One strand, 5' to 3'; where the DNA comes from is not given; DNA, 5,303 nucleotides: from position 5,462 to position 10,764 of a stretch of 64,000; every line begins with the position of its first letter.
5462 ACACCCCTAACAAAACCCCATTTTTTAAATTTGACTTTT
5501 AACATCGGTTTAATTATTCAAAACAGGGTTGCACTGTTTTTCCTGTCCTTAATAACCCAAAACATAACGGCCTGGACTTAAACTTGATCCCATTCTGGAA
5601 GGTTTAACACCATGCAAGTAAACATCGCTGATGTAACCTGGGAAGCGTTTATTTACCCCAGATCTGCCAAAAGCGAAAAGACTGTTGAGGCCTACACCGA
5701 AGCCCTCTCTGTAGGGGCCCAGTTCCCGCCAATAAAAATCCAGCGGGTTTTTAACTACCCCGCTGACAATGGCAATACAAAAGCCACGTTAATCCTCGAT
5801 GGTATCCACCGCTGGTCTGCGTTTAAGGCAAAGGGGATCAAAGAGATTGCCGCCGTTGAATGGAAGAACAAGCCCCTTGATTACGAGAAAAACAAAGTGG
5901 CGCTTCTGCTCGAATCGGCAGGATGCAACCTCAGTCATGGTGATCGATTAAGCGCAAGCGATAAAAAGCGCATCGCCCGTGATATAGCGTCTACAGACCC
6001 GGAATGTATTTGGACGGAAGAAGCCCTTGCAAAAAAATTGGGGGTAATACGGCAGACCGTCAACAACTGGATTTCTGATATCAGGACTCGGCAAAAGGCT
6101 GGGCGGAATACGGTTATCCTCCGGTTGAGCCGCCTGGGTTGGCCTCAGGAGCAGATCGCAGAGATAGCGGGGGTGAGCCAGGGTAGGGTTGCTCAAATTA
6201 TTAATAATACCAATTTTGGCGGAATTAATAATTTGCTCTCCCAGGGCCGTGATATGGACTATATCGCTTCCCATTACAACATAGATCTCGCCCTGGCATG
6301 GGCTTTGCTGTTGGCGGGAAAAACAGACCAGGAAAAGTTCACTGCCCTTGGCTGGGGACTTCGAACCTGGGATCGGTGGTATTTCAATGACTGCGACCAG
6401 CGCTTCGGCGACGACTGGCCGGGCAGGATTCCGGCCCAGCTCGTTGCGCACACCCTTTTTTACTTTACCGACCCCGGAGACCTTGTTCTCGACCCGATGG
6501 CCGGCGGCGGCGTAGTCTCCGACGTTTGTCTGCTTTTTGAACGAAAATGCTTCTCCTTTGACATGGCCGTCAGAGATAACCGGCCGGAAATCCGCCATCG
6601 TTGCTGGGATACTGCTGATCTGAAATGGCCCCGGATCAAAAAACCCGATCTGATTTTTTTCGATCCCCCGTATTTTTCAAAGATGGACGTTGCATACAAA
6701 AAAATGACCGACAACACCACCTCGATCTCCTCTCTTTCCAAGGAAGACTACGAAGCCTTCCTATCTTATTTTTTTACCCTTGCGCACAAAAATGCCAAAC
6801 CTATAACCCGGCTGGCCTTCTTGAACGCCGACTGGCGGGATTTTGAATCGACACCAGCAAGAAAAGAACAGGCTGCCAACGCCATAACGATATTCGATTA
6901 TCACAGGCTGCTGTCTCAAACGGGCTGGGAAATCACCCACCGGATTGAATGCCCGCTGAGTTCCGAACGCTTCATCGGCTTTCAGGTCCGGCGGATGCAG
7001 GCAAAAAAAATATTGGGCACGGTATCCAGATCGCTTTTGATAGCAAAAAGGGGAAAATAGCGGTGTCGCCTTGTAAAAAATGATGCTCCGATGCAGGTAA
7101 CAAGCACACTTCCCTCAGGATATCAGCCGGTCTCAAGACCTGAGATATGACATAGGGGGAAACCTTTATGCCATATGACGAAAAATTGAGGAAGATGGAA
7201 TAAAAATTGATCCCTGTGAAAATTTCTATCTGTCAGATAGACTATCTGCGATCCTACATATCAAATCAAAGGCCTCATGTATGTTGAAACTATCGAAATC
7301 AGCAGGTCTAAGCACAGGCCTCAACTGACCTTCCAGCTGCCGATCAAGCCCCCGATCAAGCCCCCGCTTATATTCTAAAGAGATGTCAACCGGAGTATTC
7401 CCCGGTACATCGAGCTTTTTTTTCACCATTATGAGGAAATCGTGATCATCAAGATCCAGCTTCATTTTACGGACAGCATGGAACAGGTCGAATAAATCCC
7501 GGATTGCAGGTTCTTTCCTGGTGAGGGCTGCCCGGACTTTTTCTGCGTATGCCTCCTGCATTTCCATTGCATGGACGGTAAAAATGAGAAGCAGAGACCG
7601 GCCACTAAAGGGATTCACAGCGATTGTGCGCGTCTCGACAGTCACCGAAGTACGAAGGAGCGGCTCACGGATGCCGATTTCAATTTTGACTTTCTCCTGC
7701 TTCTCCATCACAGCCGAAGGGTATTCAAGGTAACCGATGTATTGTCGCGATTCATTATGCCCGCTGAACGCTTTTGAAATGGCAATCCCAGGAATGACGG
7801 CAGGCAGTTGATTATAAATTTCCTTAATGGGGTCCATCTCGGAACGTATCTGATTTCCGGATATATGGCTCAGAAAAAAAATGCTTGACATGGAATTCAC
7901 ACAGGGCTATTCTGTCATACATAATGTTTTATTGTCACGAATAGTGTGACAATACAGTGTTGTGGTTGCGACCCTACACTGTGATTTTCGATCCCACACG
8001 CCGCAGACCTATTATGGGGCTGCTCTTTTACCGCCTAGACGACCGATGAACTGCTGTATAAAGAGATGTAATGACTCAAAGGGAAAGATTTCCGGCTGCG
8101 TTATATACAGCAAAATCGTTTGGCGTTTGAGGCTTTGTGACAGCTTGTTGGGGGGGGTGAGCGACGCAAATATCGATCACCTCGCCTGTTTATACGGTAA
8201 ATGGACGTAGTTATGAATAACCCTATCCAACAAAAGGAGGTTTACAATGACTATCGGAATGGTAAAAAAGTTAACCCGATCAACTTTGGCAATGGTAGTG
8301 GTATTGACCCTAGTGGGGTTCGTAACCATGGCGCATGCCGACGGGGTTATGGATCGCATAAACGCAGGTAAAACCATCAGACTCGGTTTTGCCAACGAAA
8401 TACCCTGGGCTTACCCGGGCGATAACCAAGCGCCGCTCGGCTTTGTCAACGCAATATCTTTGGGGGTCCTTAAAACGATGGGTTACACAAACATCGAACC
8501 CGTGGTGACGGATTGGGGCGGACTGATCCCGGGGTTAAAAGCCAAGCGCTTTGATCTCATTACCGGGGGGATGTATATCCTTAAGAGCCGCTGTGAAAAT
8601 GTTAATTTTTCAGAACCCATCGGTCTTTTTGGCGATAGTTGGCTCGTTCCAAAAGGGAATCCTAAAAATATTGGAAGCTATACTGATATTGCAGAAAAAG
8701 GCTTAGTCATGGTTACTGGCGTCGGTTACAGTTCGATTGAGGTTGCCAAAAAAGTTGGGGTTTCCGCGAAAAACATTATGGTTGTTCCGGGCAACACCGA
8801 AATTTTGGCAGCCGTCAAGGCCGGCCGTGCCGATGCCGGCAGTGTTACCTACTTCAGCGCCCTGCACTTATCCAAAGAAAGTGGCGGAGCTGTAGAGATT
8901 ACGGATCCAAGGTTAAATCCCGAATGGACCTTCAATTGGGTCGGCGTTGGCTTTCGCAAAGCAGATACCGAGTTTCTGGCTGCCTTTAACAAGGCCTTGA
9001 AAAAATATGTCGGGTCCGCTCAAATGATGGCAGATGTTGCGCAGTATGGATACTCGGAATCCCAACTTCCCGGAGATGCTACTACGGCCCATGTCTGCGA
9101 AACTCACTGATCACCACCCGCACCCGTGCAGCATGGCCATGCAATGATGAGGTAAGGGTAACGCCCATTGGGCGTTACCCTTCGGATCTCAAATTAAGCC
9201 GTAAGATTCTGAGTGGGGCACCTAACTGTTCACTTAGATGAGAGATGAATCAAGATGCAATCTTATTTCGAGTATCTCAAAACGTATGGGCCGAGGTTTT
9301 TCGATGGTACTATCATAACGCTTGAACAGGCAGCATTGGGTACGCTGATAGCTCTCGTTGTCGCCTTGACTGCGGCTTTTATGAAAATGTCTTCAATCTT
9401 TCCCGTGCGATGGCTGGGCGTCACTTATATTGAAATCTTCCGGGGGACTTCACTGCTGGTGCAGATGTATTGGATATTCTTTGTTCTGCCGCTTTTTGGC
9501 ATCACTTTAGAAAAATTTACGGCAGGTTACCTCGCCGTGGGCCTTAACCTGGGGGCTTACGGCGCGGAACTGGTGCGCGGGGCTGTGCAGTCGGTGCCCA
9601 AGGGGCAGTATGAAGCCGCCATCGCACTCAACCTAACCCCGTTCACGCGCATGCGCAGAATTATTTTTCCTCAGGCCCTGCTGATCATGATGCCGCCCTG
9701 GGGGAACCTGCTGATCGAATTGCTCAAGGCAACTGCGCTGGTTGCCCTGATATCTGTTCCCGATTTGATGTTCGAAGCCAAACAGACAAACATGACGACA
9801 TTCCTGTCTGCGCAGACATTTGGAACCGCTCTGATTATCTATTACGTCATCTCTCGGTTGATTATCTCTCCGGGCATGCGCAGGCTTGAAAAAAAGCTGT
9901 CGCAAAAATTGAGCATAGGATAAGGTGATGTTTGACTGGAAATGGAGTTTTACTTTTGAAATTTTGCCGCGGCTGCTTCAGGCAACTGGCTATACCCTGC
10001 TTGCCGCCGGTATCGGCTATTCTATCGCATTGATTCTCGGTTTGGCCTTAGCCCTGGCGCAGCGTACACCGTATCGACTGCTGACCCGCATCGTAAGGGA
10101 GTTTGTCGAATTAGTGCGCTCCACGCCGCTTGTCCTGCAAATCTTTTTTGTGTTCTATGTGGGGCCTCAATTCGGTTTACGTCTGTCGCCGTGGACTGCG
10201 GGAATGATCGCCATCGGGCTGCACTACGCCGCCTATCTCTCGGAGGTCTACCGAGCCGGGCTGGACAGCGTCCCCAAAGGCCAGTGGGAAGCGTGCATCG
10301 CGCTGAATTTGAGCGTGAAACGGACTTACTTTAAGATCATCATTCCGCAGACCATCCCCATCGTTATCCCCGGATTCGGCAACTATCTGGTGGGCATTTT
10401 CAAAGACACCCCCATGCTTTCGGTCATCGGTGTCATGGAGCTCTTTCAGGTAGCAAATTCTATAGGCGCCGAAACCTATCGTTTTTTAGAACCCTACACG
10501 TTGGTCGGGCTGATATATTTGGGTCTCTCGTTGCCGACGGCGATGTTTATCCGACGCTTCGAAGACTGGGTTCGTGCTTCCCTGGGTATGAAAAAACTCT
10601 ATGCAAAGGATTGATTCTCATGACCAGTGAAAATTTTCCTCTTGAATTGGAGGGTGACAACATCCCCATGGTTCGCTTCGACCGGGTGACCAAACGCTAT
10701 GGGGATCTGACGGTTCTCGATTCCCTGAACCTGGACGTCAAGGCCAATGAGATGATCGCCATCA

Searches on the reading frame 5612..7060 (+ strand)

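Call 11: search_protein_families(library=pfam, proteins=[window:5612-7060:+], max_evalue=0.001)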
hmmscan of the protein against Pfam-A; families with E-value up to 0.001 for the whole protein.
window:5612-7060:+ (482 aa): 6 families
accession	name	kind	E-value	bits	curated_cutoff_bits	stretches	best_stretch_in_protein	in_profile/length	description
PF01555.25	N6_N4_Mtase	-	3.1e-09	37.6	26.7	1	267-318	160-211/221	DNA methylase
PF01381.28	HTH_3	-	3.7e-09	36.9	23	0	170-199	4-32/55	Helix-turn-helix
PF13384.12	HTH_23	-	3.3e-07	30.4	24.6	0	169-208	10-49/50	Homeodomain-like domain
PF15943.11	YdaS_toxin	-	1.8e-05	24.9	30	0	137-159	12-34/65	Bacterial toxin YdaS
PF13518.12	HTH_28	-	2.1e-05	24.9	25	0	168-210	5-46/52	Helix-turn-helix domain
PF04545.22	Sigma70_r4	-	0.00039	20.3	24.1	0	176-198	20-42/50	Sigma-70, region 4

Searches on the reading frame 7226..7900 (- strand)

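Call 9: search_protein_families(library=ncbifam, proteins=[window:7226-7900:-], max_evalue=0.00001)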
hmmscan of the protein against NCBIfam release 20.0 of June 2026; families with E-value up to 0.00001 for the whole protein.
window:7226-7900:- (224 aa): 0 families

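Call 11: search_protein_families(library=pfam, proteins=[window:7226-7900:-], max_evalue=0.001)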
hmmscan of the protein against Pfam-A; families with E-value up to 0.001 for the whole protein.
window:7226-7900:- (224 aa): 1 family
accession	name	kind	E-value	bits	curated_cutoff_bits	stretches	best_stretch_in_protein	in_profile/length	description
PF08843.17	AbiEii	-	8.4e-12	46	22.5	1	52-191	82-214/238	Nucleotidyl transferase AbiEii toxin, Type IV TA system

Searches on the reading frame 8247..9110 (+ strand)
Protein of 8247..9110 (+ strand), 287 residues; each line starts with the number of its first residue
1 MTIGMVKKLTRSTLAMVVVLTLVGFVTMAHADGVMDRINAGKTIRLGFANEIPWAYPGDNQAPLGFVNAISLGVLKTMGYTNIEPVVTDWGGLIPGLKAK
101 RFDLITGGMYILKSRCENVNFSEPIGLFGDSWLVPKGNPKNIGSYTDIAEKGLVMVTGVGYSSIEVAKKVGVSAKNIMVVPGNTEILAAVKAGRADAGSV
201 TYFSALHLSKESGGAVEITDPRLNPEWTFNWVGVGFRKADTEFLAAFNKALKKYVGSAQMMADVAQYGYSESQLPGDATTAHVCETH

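Call 9: search_protein_families(library=ncbifam, proteins=[window:8247-9110:+], max_evalue=0.00001)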
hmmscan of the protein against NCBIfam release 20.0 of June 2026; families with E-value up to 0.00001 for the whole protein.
window:8247-9110:+ (287 aa): 6 families
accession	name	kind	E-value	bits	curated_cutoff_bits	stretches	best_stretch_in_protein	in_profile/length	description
TIGR02995.1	ectoine_ehuB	equivalog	1.3e-55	188.6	190.9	1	15-284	5-275/275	ectoine/hydroxyectoine ABC transporter substrate-binding protein EhuB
NF008426.0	PRK11260.1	equivalog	2.3e-16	59.8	312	1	9-255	6-247/266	cystine ABC transporter substrate-binding protein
TIGR01096.1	3A0103s03R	subfamily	2.9e-16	59.7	256.35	1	26-254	10-236/250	lysine/arginine/ornithine ABC transporter substrate-binding protein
NF007029.0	PRK09495.1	equivalog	3.3e-09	36.9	303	1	88-253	70-228/248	glutamine ABC transporter substrate-binding protein GlnH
NF011586.0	PRK15010.1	equivalog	8.5e-09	35.3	440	1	82-253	66-238/260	lysine/arginine/ornithine ABC transporter substrate-binding protein ArgT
NF011965.0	PRK15437.1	equivalog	2.4e-06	27.3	459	1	91-253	75-238/260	histidine ABC transporter substrate-binding protein HisJ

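Call 66: search_solved_structures(query=window:8247-9110:+, max_evalue=0.00001)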
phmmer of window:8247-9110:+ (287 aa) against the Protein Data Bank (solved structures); distinct sequences matched with E-value up to 0.00001: 44.
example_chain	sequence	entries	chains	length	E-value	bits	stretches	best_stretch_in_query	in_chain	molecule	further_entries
2q88_A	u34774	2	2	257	2.8e-24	89.2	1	43-273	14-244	Putative ABC transporter amino acid-binding protein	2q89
5t0w_A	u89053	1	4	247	9.4e-21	77.6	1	33-253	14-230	AncCDT-1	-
5tuj_C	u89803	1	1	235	1.2e-20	77.2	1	34-253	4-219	Ancestral protein CDT-Anc1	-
3k4u_A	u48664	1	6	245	7.6e-19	71.3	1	61-252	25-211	BINDING COMPONENT OF ABC TRANSPORTER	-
5jos_A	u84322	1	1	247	1.8e-15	60.3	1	35-251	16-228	Cyclohexadienyl dehydratase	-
4zv1_A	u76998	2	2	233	1.9e-14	56.9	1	43-253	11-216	AncQR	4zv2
9e2b_A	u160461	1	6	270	8.8e-12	48.1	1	40-251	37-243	ABC-type transporter, periplasmic subunit family 3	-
6mku_E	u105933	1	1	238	5.2e-10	42.3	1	43-253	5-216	Lysine/arginine/ornithine-binding periplasmic protein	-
6ml9_E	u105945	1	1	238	5.3e-10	42.3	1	64-253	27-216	Lysine/arginine/ornithine-binding periplasmic protein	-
6mkw_A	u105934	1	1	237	5.4e-10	42.3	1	43-253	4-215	Lysine/arginine/ornithine transport protein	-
6mla_E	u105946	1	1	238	7.7e-10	41.8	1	83-253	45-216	Lysine/arginine/ornithine-binding periplasmic protein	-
6ft2_A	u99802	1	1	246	7.8e-10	41.8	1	83-253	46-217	Lysine/arginine/ornithine-binding periplasmic protein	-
6svf_A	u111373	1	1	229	9e-10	41.5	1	38-256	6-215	Amino acid ABC transporter, periplasmic amino acid-binding protein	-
6mlo_E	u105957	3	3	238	1e-09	41.4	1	83-253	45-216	Lysine/arginine/ornithine-binding periplasmic protein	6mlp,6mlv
5owf_A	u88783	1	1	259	1e-09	41.3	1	74-253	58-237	Lysine/arginine/ornithine-binding periplasmic protein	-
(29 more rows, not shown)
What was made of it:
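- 8247..11432 (+): ehuB-ehuC-ehuD-ehuA: Ehu-type ectoine/hydroxyectoine ABC importer. The best PDB match of EhuB is S. meliloti 2Q88, 89 bits (call 66).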

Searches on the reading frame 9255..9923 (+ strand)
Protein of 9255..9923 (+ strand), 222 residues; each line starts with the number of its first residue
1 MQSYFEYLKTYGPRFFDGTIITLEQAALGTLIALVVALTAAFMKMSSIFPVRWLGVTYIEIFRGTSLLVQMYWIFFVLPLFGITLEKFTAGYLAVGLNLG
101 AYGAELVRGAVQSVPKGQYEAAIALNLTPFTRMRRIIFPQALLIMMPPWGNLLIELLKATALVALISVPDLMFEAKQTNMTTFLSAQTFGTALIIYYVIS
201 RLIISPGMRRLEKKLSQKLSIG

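Call 9: search_protein_families(library=ncbifam, proteins=[window:9255-9923:+], max_evalue=0.00001)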
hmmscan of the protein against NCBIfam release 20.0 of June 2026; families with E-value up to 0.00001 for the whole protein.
window:9255-9923:+ (222 aa): 11 families
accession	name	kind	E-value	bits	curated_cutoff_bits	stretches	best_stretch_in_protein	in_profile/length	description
TIGR03004.1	ectoine_ehuC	equivalog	1.1e-75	254.2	196.95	1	12-217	4-208/214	ectoine/hydroxyectoine ABC transporter permease subunit EhuC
TIGR03003.1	ectoine_ehuD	equivalog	1.5e-45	155.7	205.2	1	6-215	4-212/212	ectoine/hydroxyectoine ABC transporter permease subunit EhuD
NF011680.0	PRK15100.1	equivalog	1.8e-44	152.2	300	1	10-217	10-216/222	cystine ABC transporter permease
NF007028.0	PRK09494.1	equivalog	1.4e-34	119.9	303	1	9-215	9-216/219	glutamine ABC transporter permease GlnP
NF011651.0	PRK15069.1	subfamily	8.7e-27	94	306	1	7-217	12-230/237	histidine ABC transporter permease HisM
NF008337.0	PRK11123.1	equivalog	3.2e-26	92.3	277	1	83-216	99-231/238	arginine ABC transporter permease ArtQ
TIGR01726.1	HEQRo_perm_3TM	subfamily_domain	2.7e-25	88.8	42.2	1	13-109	3-99/99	ABC transporter permease subunit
NF011714.0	PRK15135.1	subfamily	1e-22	81.1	319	1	9-200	3-205/228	histidine ABC transporter permease HisQ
NF008336.0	PRK11122.1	equivalog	2.8e-22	79.5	248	1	11-214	4-214/222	arginine ABC transporter permease ArtM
NF011687.0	PRK15107.1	equivalog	2.1e-20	73.6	318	1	13-200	14-209/224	glutamate/aspartate ABC transporter permease GltK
TIGR01097.1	PhnE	equivalog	4.2e-07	29.7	216.7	1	10-142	52-181/252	phosphonate ABC transporter, permease protein PhnE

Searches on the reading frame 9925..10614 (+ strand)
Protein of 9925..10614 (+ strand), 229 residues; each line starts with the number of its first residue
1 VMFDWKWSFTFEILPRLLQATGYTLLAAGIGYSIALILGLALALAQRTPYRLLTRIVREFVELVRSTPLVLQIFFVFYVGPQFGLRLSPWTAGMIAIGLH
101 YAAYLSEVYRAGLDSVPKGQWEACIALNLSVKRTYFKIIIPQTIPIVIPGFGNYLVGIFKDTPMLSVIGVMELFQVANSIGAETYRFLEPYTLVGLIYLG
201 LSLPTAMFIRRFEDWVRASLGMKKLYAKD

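Call 9: search_protein_families(library=ncbifam, proteins=[window:9925-10614:+], max_evalue=0.00001)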
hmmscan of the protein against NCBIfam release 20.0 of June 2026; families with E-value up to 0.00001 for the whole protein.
window:9925-10614:+ (229 aa): 11 families
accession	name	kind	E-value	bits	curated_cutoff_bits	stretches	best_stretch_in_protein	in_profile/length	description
TIGR03003.1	ectoine_ehuD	equivalog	1.3e-77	260.5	205.2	1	5-213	1-209/212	ectoine/hydroxyectoine ABC transporter permease subunit EhuD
TIGR03004.1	ectoine_ehuC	equivalog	2e-40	138.9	196.95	1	13-217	3-207/214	ectoine/hydroxyectoine ABC transporter permease subunit EhuC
NF011680.0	PRK15100.1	equivalog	2.9e-40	138.5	300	1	11-216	9-214/222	cystine ABC transporter permease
NF007028.0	PRK09494.1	equivalog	1.8e-36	126.1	303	1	4-215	2-215/219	glutamine ABC transporter permease GlnP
NF008337.0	PRK11123.1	equivalog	1.8e-32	112.8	277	1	86-213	100-227/238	arginine ABC transporter permease ArtQ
NF008336.0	PRK11122.1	equivalog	2.7e-27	95.9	248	1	12-213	3-212/222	arginine ABC transporter permease ArtM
TIGR01726.1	HEQRo_perm_3TM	subfamily_domain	2.8e-26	91.9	42.2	1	14-111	2-99/99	ABC transporter permease subunit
NF011687.0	PRK15107.1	equivalog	1.7e-23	83.7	318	1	2-209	1-216/224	glutamate/aspartate ABC transporter permease GltK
NF011714.0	PRK15135.1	subfamily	1.1e-18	67.9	319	1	22-200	14-203/228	histidine ABC transporter permease HisQ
NF011651.0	PRK15069.1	subfamily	1.5e-17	63.7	306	1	32-214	34-226/237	histidine ABC transporter permease HisM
TIGR01097.1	PhnE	equivalog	4.3e-12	46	216.7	1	2-147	46-184/252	phosphonate ABC transporter, permease protein PhnE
